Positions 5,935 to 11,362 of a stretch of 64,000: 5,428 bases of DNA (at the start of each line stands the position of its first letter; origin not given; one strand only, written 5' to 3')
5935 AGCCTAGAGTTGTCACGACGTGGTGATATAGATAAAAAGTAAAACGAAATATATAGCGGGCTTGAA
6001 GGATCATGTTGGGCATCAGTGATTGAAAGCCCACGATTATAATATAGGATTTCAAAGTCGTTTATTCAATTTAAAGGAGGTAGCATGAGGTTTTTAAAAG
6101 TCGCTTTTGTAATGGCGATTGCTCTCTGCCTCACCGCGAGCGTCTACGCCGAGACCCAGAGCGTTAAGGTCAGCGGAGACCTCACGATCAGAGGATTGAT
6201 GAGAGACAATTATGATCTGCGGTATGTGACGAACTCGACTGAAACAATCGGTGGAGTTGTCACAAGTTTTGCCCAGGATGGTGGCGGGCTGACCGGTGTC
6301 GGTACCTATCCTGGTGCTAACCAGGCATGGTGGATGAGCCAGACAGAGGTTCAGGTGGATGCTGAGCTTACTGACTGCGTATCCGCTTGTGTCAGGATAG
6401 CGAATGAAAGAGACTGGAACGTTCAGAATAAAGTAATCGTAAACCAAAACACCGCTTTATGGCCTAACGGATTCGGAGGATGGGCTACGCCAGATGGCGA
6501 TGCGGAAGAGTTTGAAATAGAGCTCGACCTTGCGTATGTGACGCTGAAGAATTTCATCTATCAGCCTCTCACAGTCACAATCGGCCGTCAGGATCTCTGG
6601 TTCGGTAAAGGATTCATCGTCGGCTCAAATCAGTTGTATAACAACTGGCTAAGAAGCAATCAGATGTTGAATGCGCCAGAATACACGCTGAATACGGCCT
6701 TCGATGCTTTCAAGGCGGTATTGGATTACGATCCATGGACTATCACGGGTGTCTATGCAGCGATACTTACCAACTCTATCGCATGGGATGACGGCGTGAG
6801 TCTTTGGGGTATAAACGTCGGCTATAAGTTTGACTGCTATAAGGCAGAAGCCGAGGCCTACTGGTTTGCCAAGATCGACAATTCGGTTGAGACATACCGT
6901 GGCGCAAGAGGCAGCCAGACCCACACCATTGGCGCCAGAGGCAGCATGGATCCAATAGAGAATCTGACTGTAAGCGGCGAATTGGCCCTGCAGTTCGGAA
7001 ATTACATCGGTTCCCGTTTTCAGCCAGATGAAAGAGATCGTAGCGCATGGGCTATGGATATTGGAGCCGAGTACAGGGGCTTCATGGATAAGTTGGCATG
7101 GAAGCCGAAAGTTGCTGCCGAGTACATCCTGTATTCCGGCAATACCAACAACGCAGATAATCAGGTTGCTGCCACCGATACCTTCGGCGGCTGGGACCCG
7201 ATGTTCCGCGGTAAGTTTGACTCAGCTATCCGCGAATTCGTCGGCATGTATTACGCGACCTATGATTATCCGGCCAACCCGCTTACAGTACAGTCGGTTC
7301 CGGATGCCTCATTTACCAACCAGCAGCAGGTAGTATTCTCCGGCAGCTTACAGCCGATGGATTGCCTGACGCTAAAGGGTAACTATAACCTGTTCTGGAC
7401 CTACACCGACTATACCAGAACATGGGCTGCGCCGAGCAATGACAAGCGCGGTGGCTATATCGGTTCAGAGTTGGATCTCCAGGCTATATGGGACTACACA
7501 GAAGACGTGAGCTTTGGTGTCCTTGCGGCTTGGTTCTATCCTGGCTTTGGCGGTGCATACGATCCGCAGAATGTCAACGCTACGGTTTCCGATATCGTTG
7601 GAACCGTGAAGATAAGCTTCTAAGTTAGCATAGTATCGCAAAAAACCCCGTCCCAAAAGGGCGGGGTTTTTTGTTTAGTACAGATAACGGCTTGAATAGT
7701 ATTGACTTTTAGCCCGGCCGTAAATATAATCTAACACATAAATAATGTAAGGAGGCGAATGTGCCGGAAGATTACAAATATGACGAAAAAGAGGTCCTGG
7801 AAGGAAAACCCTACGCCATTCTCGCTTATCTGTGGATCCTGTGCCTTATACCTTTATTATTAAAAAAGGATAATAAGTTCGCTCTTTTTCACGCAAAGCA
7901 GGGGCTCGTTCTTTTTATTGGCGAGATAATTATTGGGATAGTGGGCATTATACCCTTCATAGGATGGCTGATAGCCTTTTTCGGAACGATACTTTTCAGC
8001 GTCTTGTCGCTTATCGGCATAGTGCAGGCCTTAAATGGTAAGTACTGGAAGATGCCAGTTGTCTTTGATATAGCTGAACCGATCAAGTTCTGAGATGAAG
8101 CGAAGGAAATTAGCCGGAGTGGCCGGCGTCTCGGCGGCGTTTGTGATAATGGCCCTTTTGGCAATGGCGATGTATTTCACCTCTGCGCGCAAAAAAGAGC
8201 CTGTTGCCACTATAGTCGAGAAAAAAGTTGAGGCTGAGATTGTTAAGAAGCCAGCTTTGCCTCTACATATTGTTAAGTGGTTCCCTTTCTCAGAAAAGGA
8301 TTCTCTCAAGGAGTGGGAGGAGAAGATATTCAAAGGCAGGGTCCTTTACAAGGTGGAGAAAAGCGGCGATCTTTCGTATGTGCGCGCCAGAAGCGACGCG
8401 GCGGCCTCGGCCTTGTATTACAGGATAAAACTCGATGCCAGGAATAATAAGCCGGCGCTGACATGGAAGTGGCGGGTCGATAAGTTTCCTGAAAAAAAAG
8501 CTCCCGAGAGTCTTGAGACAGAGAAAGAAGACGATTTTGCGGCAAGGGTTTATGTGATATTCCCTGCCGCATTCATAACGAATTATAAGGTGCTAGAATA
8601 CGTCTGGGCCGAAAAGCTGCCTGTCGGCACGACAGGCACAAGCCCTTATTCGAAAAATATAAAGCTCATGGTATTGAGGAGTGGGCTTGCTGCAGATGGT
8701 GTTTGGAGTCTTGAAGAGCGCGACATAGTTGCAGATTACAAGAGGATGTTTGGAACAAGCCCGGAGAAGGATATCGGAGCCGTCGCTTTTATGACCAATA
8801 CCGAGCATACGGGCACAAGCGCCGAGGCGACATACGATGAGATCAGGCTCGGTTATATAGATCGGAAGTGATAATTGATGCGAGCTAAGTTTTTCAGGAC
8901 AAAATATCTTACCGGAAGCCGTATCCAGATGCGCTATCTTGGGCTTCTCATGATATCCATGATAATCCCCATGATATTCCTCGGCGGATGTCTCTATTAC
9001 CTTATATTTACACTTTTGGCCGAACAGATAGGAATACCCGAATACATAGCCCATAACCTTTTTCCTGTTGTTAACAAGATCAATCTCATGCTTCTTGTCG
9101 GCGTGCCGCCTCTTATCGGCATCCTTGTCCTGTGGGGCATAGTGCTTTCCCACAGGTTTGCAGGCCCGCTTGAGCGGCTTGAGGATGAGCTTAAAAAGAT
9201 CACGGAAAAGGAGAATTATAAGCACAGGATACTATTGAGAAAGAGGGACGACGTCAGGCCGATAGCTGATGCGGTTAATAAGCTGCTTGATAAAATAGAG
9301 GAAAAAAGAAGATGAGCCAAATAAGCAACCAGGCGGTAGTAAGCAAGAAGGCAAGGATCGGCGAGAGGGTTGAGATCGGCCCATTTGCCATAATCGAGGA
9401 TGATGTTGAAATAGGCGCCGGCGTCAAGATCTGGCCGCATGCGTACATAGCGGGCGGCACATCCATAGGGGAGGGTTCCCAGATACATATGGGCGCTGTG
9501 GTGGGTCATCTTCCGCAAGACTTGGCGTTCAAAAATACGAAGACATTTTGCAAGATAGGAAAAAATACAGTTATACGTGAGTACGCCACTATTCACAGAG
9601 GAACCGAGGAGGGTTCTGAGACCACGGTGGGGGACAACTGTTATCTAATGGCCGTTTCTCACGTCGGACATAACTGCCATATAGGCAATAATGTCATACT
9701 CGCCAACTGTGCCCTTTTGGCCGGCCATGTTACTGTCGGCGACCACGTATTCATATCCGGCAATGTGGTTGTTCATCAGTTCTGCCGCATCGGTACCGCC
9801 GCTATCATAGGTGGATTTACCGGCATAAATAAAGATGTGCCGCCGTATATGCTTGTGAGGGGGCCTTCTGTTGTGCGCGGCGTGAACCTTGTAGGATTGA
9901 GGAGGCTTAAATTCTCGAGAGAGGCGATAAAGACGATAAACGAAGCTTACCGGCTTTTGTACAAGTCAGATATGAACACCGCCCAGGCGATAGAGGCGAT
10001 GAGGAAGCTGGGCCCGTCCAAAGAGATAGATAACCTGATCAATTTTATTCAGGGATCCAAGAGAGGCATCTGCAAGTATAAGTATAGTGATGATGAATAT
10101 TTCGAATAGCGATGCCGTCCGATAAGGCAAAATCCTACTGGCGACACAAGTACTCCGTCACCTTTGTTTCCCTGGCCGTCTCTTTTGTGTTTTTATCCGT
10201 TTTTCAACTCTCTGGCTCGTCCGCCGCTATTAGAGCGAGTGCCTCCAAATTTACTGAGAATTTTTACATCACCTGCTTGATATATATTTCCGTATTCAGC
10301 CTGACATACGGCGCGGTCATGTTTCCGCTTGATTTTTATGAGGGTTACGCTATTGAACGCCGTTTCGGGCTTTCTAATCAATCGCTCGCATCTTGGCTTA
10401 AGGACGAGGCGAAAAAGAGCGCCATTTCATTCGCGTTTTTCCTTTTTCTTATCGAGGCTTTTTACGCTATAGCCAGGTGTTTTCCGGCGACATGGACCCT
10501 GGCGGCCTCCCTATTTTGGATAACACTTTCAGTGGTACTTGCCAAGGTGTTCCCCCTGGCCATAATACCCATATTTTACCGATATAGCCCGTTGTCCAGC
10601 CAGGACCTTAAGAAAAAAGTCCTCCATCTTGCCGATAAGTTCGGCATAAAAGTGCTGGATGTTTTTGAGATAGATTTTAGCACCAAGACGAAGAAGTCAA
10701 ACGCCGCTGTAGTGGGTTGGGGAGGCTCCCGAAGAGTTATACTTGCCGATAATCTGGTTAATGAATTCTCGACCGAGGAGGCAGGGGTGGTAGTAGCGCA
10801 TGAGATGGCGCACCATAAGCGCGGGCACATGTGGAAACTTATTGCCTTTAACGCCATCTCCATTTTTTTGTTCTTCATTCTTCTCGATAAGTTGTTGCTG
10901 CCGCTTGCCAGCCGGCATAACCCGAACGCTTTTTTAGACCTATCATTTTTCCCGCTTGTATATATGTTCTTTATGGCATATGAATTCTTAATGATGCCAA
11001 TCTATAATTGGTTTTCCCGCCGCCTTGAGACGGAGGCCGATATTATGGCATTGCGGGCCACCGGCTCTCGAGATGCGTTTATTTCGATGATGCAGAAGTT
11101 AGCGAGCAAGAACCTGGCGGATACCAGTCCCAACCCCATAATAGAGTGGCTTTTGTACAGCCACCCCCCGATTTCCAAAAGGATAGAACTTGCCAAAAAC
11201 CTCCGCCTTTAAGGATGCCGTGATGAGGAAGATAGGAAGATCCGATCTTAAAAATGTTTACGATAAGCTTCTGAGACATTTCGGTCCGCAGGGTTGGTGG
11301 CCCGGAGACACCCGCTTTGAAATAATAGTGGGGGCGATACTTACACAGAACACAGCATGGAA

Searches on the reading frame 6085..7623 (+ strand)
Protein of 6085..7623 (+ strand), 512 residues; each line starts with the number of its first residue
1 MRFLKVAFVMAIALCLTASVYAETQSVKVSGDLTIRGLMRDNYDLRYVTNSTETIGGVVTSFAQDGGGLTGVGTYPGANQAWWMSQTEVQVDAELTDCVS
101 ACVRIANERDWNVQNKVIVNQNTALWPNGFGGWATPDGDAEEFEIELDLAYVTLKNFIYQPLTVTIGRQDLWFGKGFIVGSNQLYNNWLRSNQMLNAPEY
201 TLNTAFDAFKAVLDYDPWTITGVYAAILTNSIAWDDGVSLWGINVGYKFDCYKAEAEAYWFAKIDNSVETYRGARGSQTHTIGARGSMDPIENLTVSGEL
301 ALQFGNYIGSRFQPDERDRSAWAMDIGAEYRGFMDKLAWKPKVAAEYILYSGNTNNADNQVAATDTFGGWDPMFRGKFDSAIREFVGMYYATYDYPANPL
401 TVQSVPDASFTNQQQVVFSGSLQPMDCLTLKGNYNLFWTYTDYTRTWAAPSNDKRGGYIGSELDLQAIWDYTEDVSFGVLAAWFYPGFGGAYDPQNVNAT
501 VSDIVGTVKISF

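Call 8: search_protein_families(library=pfam, proteins=[window:6085-7623:+], max_evalue=0.001)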
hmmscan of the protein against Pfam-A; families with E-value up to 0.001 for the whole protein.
window:6085-7623:+ (512 aa): 1 family
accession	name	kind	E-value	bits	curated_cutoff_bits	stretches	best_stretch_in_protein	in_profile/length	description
PF13372.12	Alginate_exp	-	3.3e-15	56.2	25.2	1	73-487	22-378/395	Alginate export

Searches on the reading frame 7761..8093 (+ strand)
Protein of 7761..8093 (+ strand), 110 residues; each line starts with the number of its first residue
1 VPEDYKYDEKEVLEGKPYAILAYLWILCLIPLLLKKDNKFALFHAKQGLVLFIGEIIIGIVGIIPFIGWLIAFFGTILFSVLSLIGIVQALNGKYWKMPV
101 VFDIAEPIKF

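Call 72: search_protein_families(library=pfam, proteins=[window:7761-8093:+], max_evalue=0.001)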
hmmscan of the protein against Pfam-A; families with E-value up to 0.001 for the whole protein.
window:7761-8093:+ (110 aa): 1 family
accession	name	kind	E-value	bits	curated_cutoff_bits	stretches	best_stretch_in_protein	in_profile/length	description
PF09685.15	DUF4870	-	1.3e-07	32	25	1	24-103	22-105/107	Domain of unknown function (DUF4870)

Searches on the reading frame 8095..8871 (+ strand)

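Call 8: search_protein_families(library=pfam, proteins=[window:8095-8871:+], max_evalue=0.001)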
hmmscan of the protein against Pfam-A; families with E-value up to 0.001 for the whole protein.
window:8095-8871:+ (258 aa): 1 family
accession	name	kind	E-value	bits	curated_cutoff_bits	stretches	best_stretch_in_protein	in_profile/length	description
PF11249.13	DUF3047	-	5.7e-41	140.7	27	1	73-251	2-198/198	Protein of unknown function (DUF3047)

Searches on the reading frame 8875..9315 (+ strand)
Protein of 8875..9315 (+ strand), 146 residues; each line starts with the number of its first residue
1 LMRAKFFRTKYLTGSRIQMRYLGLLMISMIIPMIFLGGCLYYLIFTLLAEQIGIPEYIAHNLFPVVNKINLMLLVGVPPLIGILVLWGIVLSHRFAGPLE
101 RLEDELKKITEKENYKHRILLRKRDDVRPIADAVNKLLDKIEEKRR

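Call 8: search_protein_families(library=pfam, proteins=[window:8875-9315:+], max_evalue=0.001)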
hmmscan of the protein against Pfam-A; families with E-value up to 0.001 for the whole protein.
window:8875-9315:+ (146 aa): 1 family
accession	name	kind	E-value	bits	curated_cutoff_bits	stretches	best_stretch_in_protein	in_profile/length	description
PF00672.30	HAMP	-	1.4e-05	25.7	25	1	90-143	1-53/53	HAMP domain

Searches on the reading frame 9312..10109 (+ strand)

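Call 8: search_protein_families(library=pfam, proteins=[window:9312-10109:+], max_evalue=0.001)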
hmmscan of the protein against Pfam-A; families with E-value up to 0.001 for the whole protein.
window:9312-10109:+ (265 aa): 6 families
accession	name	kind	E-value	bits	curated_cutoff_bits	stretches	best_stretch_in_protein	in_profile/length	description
PF00132.30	Hexapep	-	1.3e-33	113.7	27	4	14-48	2-36/36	Bacterial transferase hexapeptide (six repeats)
PF13720.11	Acetyltransf_11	-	4.7e-27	94.6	24.5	1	175-254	1-82/82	Udp N-acetylglucosamine O-acyltransferase; Domain 2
PF25084.1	LbH_EIF2B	-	1.6e-15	57.5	54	2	84-167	8-94/105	EIF2B subunit epsilon LbH domain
PF25087.1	GMPPB_C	-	0.00017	21.6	39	0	83-155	26-96/110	GMPPB C-terminal domain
PF14602.12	Hexapep_2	-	0.00091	19.3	27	0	27-64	3-32/34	Hexapeptide repeat of succinyl-transferase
PF25247.1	LbH_GLGC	-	0.00097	19.5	27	0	98-154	68-123/135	GLGC left-handed parallel beta-helix domain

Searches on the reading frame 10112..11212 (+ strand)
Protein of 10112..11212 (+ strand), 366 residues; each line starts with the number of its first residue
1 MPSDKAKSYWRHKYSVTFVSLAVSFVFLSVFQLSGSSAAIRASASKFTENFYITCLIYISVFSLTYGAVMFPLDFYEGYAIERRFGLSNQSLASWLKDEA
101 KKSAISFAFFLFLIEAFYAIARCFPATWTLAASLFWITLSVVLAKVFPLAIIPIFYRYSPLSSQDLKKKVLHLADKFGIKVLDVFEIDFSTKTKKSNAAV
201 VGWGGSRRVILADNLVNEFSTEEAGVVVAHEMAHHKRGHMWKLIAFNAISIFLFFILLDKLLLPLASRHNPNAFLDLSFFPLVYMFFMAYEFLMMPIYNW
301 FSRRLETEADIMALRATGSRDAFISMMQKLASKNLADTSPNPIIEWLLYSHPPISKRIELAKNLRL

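Call 8: search_protein_families(library=pfam, proteins=[window:10112-11212:+], max_evalue=0.001)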
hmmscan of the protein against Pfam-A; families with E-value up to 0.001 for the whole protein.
window:10112-11212:+ (366 aa): 3 families
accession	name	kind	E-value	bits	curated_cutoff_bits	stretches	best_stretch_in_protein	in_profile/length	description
PF01435.24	Peptidase_M48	-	5.9e-29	101.6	20.3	1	161-362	2-183/186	Peptidase family M48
PF16491.10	Peptidase_M48_N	-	3.8e-22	79.4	27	1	4-156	25-178/179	CAAX prenyl protease N-terminal, five membrane helices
PF05569.17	Peptidase_M56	-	0.00024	20.8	31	1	130-253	100-223/296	BlaR1 peptidase M56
